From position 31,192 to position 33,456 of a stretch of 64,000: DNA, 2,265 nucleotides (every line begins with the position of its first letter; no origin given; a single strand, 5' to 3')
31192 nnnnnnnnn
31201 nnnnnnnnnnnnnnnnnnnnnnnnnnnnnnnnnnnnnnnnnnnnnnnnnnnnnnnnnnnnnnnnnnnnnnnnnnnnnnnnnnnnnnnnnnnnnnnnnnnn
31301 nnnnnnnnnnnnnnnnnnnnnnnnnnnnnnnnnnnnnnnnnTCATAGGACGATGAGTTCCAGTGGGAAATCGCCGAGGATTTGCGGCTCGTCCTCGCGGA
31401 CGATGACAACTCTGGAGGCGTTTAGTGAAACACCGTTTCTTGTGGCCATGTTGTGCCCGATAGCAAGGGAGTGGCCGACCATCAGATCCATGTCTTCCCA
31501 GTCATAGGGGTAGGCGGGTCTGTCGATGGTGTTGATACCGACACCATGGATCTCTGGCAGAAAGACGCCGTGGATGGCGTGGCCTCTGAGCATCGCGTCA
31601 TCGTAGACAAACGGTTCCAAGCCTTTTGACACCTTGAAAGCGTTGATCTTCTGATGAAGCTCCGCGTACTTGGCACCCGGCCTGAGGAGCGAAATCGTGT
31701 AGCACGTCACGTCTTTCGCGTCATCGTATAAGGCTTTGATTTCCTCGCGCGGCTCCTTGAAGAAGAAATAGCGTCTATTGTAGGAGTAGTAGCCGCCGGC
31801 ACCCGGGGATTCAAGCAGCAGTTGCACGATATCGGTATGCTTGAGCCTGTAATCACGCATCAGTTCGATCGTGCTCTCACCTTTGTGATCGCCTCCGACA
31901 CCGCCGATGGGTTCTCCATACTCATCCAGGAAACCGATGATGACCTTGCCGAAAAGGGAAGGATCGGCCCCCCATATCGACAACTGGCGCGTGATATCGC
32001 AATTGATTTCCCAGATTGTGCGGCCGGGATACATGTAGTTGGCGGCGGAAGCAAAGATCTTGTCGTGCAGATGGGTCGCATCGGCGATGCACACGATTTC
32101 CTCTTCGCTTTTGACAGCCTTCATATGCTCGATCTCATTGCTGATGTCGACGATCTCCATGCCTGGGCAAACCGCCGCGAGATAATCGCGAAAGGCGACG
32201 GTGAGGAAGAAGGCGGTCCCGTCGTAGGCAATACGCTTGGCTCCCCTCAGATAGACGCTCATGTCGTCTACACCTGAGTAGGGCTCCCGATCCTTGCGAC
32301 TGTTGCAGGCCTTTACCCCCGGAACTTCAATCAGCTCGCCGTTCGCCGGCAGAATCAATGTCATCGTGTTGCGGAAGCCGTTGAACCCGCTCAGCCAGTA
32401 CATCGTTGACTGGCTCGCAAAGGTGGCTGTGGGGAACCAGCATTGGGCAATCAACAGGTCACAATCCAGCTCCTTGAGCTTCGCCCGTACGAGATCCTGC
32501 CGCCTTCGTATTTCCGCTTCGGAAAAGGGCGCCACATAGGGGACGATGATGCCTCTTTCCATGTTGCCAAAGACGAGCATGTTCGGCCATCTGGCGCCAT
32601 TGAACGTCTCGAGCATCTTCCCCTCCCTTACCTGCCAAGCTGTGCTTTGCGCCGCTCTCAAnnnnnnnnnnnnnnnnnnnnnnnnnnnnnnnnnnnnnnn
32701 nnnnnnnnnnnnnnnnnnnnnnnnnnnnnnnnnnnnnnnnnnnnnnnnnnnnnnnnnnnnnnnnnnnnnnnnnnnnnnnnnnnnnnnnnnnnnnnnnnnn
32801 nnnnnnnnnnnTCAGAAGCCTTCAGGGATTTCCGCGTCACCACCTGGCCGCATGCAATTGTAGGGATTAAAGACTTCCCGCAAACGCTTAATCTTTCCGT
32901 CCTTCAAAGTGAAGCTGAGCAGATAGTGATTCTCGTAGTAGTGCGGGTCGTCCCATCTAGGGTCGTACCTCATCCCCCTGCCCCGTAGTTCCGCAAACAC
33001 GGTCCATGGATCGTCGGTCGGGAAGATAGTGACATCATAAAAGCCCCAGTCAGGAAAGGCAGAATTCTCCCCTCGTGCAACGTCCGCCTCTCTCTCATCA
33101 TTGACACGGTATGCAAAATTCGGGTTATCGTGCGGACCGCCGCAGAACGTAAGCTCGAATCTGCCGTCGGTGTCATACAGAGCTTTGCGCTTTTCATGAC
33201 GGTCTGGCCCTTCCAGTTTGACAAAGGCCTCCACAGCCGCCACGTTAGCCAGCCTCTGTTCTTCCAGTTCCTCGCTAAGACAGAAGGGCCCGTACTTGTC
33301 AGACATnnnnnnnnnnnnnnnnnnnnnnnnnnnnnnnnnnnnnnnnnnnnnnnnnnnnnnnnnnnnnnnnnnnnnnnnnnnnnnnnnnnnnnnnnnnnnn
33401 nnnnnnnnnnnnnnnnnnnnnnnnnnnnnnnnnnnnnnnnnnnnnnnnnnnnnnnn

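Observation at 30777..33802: Three divergent PhzA/B paralogs keep the catalytic Glu and basic pocket but lack the His73/Ser77 pair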

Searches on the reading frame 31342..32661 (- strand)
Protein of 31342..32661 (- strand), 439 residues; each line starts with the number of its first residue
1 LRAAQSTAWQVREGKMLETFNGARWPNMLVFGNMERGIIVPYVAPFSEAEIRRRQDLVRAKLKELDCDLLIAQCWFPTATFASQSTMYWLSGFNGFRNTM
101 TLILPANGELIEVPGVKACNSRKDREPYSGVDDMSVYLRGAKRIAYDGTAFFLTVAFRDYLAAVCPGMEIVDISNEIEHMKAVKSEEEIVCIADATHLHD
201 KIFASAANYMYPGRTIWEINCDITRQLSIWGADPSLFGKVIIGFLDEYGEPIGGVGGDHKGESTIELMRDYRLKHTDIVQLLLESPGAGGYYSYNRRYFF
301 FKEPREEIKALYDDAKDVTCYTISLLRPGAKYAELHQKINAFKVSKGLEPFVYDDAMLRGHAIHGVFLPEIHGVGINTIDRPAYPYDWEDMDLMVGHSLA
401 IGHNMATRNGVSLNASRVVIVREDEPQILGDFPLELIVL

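Call 3: search_protein_families(library=pfam, proteins=[window:31342-32661:-], max_evalue=0.01)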
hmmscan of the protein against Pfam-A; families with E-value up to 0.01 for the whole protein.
window:31342-32661:- (439 aa): 2 families
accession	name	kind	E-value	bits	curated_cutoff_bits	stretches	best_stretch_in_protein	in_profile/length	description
PF00557.29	Peptidase_M24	-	2.4e-10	41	23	1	191-401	2-185/208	Metallopeptidase family M24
PF01321.24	Creatinase_N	-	3.2e-06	28.1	22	1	59-181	6-126/128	Creatinase/Prolidase N-terminal domain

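Call 4: search_protein_families(library=ncbifam, proteins=[window:31342-32661:-], max_evalue=0.01)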
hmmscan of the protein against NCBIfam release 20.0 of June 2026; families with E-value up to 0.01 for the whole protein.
window:31342-32661:- (439 aa): 4 families
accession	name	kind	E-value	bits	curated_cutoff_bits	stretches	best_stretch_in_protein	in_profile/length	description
TIGR00500.1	met_pdase_I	equivalog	0.00013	21.5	171.35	1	183-348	3-158/247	type I methionyl aminopeptidase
NF040821.1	dipep_PepQ_Arch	equivalog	0.0014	17.8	630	1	113-242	51-181/346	Xaa-Pro dipeptidase PepQ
NF038259.1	ectoine_DoeA_2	exception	0.0032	16.2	575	0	141-232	111-202/386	ectoine hydrolase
TIGR02993.1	ectoine_eutD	equivalog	0.0084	15.3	613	0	45-111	5-64/391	ectoine hydrolase DoeA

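Call 33: search_solved_structures(query=window:31342-32661:-, max_evalue=0.001, show_alignments=3)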
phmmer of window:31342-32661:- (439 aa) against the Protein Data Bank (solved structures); distinct sequences matched with E-value up to 0.001: 5.
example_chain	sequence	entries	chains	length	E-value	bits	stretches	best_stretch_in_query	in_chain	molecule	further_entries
5giu_A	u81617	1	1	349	4.3e-06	28.8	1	83-348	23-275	Proline dipeptidase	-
5cdl_A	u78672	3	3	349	4.3e-06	28.8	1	83-348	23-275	Proline dipeptidase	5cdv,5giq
9kw9_A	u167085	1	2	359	1.6e-05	26.9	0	136-342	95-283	Proline dipeptidase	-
9kwa_A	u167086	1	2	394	2.2e-05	26.5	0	136-343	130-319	Proline dipeptidase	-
4ege_A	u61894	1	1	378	0.00048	22.1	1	174-353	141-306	Dipeptidase PepE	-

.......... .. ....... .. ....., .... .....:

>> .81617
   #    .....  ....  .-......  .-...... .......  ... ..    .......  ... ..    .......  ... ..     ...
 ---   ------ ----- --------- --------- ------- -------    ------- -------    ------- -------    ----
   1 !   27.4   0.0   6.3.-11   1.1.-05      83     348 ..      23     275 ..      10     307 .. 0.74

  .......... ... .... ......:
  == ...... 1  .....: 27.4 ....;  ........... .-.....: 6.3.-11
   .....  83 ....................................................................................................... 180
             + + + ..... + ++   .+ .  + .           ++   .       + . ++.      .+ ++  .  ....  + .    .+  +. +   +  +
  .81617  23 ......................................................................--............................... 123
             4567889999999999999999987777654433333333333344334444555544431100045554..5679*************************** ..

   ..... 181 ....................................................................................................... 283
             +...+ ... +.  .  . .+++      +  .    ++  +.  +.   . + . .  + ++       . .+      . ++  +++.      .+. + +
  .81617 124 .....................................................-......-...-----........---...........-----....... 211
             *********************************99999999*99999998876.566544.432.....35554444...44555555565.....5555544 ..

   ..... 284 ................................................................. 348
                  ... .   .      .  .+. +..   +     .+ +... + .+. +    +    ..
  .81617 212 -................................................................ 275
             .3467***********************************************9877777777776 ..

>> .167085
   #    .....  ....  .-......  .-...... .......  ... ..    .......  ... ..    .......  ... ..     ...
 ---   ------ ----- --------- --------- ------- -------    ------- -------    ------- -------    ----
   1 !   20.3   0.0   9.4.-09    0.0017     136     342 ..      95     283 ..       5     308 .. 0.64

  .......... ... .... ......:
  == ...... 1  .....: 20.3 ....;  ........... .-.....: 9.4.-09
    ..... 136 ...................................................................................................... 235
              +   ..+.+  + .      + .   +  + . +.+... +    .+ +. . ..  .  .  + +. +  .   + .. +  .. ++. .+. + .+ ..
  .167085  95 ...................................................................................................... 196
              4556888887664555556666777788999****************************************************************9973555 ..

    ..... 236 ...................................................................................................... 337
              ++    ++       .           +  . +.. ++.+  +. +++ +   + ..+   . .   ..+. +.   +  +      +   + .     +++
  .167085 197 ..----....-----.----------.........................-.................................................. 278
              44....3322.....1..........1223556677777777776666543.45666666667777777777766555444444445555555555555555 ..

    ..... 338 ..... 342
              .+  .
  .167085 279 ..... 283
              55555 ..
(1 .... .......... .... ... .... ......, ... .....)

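Call 70: search_solved_structures(query=A4, max_evalue=0.00001, show_alignments=3)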
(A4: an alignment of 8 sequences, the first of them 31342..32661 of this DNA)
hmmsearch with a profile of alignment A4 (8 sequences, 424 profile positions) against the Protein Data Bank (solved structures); distinct sequences matched with E-value up to 0.00001: 11.
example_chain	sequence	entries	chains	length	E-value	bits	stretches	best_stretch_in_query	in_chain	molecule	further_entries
7yto_D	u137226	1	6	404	8.9e-14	54.2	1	24-325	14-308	Creatine amidinohydrolase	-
9kw9_A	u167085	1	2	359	3.1e-13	52.4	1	112-333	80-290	Proline dipeptidase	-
9kwa_A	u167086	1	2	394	4.4e-13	51.9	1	113-333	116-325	Proline dipeptidase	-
5giu_A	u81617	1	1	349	8.2e-10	41.2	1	70-332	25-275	Proline dipeptidase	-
5cdl_A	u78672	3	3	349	8.2e-10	41.2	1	70-332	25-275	Proline dipeptidase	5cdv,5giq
1wy2_A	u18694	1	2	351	1.7e-09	40.1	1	105-320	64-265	Xaa-Pro dipeptidase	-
4ege_A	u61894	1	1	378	2.4e-09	39.6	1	158-332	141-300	Dipeptidase PepE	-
1chm_A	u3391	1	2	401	4.6e-09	38.7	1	118-326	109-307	CREATINE AMIDINOHYDROLASE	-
1kp0_A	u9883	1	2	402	4.1e-08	35.6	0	29-210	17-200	CREATINE AMIDINOHYDROLASE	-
1pv9_A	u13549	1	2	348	1.8e-07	33.4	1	119-321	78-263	Xaa-Pro dipeptidase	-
3q6d_A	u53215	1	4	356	1.7e-06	30.2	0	137-424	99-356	Proline dipeptidase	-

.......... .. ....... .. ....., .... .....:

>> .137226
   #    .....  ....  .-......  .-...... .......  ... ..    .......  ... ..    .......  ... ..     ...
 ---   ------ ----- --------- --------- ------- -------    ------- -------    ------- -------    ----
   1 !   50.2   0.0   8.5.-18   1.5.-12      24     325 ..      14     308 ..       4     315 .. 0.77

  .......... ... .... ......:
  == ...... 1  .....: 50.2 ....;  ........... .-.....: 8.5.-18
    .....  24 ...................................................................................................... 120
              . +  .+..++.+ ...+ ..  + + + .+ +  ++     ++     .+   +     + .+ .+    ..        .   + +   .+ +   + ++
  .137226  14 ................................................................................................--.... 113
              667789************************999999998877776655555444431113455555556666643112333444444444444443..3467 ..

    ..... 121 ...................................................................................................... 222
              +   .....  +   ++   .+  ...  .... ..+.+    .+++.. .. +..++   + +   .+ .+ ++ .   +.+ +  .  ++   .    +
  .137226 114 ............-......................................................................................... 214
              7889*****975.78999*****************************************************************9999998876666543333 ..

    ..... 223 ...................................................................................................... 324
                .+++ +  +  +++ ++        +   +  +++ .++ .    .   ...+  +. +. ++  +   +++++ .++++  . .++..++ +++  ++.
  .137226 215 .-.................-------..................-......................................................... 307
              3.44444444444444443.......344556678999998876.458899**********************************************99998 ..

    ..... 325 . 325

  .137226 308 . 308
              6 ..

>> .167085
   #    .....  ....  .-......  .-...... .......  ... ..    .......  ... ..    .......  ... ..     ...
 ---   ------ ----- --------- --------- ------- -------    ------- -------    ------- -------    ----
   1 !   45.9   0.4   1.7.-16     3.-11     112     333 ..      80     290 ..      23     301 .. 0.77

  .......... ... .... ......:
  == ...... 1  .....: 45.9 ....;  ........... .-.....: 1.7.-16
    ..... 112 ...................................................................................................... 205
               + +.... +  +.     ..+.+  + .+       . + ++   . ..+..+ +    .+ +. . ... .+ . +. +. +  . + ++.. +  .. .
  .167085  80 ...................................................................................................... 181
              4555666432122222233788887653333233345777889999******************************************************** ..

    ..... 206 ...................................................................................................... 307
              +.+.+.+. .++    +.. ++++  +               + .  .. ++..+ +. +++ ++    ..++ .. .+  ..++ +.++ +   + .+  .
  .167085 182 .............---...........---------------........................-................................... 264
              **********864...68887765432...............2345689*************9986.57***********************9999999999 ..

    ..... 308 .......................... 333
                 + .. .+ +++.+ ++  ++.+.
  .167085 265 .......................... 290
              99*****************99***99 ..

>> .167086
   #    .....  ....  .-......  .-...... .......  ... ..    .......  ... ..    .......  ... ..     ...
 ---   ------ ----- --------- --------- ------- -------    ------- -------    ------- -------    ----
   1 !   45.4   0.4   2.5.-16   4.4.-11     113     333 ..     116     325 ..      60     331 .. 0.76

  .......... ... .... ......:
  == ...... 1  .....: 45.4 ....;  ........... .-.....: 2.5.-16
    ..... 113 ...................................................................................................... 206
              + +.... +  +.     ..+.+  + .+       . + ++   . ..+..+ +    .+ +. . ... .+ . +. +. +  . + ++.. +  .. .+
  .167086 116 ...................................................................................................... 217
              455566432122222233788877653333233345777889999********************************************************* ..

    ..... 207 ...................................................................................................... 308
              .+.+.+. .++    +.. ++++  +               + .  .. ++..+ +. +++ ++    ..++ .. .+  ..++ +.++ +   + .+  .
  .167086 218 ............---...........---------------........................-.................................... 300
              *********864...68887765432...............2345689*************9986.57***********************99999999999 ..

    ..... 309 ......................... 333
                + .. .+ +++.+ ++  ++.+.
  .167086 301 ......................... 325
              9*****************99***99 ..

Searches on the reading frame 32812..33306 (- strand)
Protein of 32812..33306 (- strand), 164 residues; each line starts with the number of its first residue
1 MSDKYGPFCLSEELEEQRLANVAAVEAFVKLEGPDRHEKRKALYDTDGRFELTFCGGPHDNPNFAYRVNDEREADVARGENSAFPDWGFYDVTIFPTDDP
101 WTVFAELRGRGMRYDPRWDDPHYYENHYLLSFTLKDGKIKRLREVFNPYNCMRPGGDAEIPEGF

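Call 3: search_protein_families(library=pfam, proteins=[window:32812-33306:-], max_evalue=0.01)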
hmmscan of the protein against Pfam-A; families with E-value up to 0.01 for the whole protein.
window:32812-33306:- (164 aa): 1 family
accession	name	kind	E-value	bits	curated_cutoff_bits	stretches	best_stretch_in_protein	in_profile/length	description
PF03284.19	PHZA_PHZB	-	8.1e-21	74.6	24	1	16-154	15-147/162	Phenazine biosynthesis protein A/B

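Call 4: search_protein_families(library=ncbifam, proteins=[window:32812-33306:-], max_evalue=0.01)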
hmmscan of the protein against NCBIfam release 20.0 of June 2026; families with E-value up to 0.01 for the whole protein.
window:32812-33306:- (164 aa): 0 families

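Call 6: search_solved_structures(query=window:32812-33306:-, max_evalue=0.01, show_alignments=2)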
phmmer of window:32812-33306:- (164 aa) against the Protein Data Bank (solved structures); distinct sequences matched with E-value up to 0.01: 2.
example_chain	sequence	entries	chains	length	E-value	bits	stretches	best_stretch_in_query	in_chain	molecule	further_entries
3ff0_A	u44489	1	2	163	2.5e-16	63.4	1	14-153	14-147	Phenazine biosynthesis protein phzB 2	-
3b4o_A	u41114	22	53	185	1.4e-11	47.9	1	24-162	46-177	Phenazine biosynthesis protein A/B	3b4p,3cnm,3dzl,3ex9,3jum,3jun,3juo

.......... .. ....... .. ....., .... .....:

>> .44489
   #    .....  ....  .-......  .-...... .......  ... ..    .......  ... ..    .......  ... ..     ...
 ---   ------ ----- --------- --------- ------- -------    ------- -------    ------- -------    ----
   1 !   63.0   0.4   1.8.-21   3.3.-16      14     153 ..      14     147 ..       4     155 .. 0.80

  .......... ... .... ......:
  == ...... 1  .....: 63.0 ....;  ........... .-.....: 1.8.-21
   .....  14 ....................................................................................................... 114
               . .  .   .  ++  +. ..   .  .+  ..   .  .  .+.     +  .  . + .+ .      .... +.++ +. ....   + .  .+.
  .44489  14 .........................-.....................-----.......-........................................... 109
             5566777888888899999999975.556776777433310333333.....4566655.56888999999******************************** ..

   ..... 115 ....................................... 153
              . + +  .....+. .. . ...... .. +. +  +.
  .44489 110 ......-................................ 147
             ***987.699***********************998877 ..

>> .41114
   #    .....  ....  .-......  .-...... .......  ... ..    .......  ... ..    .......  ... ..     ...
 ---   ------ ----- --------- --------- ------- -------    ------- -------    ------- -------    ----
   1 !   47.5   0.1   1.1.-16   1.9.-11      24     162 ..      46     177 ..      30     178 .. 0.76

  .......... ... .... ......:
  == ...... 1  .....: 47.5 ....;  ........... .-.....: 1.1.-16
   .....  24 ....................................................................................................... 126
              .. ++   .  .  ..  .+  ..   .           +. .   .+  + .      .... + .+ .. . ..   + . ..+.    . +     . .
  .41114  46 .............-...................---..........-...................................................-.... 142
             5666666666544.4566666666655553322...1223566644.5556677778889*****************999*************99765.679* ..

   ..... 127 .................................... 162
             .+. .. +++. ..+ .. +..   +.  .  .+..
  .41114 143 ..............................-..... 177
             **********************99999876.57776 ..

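Call 36: find_homologous_proteins(query=window:32812-33306:-, max_evalue=0.00001)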
Query window:32812-33306:- (164 aa): 10 proteins with E <= 0.00001 among 74 candidates.
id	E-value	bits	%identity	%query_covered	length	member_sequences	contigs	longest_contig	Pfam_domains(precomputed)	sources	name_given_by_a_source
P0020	2.7e-108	378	96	100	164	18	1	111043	PF03284.20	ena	-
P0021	9.2e-88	311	79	100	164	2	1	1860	PF03284.20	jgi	jgi:hypothetical protein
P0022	2.0e-76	274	73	93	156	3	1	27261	PF03284.20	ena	-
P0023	1.3e-74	268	66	100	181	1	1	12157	PF03284.20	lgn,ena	-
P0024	4.8e-69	250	66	100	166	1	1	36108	PF03284.20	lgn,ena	-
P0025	1.3e-67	245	62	100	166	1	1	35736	PF03284.20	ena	-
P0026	1.1e-52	197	55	100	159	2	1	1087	PF12680.14,PF03284.20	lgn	-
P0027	4.4e-52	195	62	83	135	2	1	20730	PF03284.20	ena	-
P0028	7.0e-51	191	53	99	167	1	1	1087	PF03284.20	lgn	-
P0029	8.1e-48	181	56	100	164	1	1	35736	PF03284.20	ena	-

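Call 39: find_encoding_contigs(protein=P0022, flank=10000, max_places=1)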
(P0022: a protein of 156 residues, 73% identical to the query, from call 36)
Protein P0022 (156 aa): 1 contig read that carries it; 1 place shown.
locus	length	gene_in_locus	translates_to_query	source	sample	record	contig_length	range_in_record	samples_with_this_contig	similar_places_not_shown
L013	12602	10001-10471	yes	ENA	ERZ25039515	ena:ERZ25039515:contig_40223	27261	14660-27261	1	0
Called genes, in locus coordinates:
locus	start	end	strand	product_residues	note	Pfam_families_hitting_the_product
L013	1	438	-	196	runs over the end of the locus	PF04199:Cyclase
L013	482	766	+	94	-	-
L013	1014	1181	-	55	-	-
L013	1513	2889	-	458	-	PF13701:DDE_Tnp_1_4, PF01609:DDE_Tnp_1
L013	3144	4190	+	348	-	PF19300:BPD_transp_1_N, PF00528:BPD_transp_1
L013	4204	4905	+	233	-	PF00528:BPD_transp_1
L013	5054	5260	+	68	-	-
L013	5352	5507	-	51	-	-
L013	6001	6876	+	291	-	PF00005:ABC_tran, PF13191:AAA_16 (weak), PF13304:AAA_21 (faint), PF13401:AAA_22 (weak)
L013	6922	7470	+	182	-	PF12680:SnoaL_2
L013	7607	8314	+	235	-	PF00496:SBP_bac_5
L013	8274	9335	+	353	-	PF00496:SBP_bac_5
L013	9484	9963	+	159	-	PF03284:PHZA_PHZB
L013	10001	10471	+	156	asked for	PF03284:PHZA_PHZB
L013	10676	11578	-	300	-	PF07883:Cupin_2 (weak)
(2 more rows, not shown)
